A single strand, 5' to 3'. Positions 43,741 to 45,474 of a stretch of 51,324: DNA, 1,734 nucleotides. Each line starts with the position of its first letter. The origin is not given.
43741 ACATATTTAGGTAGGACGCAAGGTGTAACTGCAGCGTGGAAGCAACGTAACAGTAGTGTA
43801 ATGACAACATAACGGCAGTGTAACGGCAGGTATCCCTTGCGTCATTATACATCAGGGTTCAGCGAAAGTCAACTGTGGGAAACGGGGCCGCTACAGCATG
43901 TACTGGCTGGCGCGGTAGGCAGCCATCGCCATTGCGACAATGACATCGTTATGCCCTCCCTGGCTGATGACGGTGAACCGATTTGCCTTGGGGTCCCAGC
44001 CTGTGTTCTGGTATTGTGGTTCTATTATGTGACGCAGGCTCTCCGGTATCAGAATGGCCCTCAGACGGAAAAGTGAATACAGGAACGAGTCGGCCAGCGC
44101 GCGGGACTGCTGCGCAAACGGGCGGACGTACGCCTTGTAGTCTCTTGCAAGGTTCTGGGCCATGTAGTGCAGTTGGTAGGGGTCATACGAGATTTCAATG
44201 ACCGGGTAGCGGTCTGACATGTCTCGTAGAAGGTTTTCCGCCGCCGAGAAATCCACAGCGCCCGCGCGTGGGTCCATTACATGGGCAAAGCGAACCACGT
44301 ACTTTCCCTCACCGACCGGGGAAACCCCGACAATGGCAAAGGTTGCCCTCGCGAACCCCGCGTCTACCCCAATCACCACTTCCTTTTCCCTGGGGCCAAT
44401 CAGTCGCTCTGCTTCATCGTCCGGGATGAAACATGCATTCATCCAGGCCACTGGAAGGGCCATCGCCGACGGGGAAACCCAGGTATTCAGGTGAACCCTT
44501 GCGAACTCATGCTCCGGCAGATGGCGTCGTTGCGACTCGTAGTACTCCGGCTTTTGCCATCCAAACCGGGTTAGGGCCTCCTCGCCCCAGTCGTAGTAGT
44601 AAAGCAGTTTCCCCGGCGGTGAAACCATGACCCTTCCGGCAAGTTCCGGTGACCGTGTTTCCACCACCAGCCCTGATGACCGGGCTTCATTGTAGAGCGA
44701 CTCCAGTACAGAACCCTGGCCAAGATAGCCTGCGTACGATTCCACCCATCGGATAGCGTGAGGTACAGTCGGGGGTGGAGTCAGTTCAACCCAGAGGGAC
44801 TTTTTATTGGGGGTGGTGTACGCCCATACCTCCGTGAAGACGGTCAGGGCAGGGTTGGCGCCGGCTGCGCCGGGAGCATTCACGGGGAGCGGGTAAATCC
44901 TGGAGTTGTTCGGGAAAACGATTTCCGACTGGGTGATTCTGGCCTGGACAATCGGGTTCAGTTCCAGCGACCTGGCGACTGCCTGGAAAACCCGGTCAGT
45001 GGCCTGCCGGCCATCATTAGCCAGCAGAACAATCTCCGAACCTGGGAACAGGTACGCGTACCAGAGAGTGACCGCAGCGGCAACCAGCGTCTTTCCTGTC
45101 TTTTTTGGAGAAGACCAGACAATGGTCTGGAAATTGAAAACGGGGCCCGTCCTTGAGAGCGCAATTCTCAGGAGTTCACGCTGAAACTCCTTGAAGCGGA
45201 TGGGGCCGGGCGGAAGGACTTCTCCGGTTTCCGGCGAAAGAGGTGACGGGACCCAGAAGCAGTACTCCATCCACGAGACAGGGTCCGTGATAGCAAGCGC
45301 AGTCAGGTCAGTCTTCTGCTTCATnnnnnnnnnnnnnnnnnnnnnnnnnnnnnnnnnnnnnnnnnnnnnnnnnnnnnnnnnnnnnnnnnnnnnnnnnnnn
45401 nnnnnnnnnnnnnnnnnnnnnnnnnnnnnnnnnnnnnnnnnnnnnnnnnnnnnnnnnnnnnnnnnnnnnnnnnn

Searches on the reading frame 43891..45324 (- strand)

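Call 8: search_protein_families(library=pfam, proteins=[window:43891-45324:-], max_evalue=0.01)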
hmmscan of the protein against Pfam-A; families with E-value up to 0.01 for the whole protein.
window:43891-45324:- (477 aa): 2 families
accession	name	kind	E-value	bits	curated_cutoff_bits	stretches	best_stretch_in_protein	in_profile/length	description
PF03354.21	TerL_ATPase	-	0.0006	20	23.7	1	58-170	14-135/178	Terminase large subunit, ATPase domain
PF20441.4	TerL_nuclease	-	0.0077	15.9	24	0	354-413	160-220/286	Terminase large subunit, endonuclease domain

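Call 25: search_protein_families(library=phrogs, proteins=[window:43891-45324:-], max_evalue=0.001)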
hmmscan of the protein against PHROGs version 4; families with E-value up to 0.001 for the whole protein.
window:43891-45324:- (477 aa): 4 families
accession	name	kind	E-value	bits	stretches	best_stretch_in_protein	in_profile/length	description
phrog_9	-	head and packaging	1.8e-25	90.9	1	31-411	198-599/812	terminase large subunit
phrog_2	-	head and packaging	5e-13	49.7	1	42-471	264-591/807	terminase large subunit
phrog_2699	-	head and packaging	1.6e-05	24.9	0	363-474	181-295/315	terminase large subunit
phrog_7579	-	head and packaging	0.00059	20.1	0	72-162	24-115/239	terminase large subunit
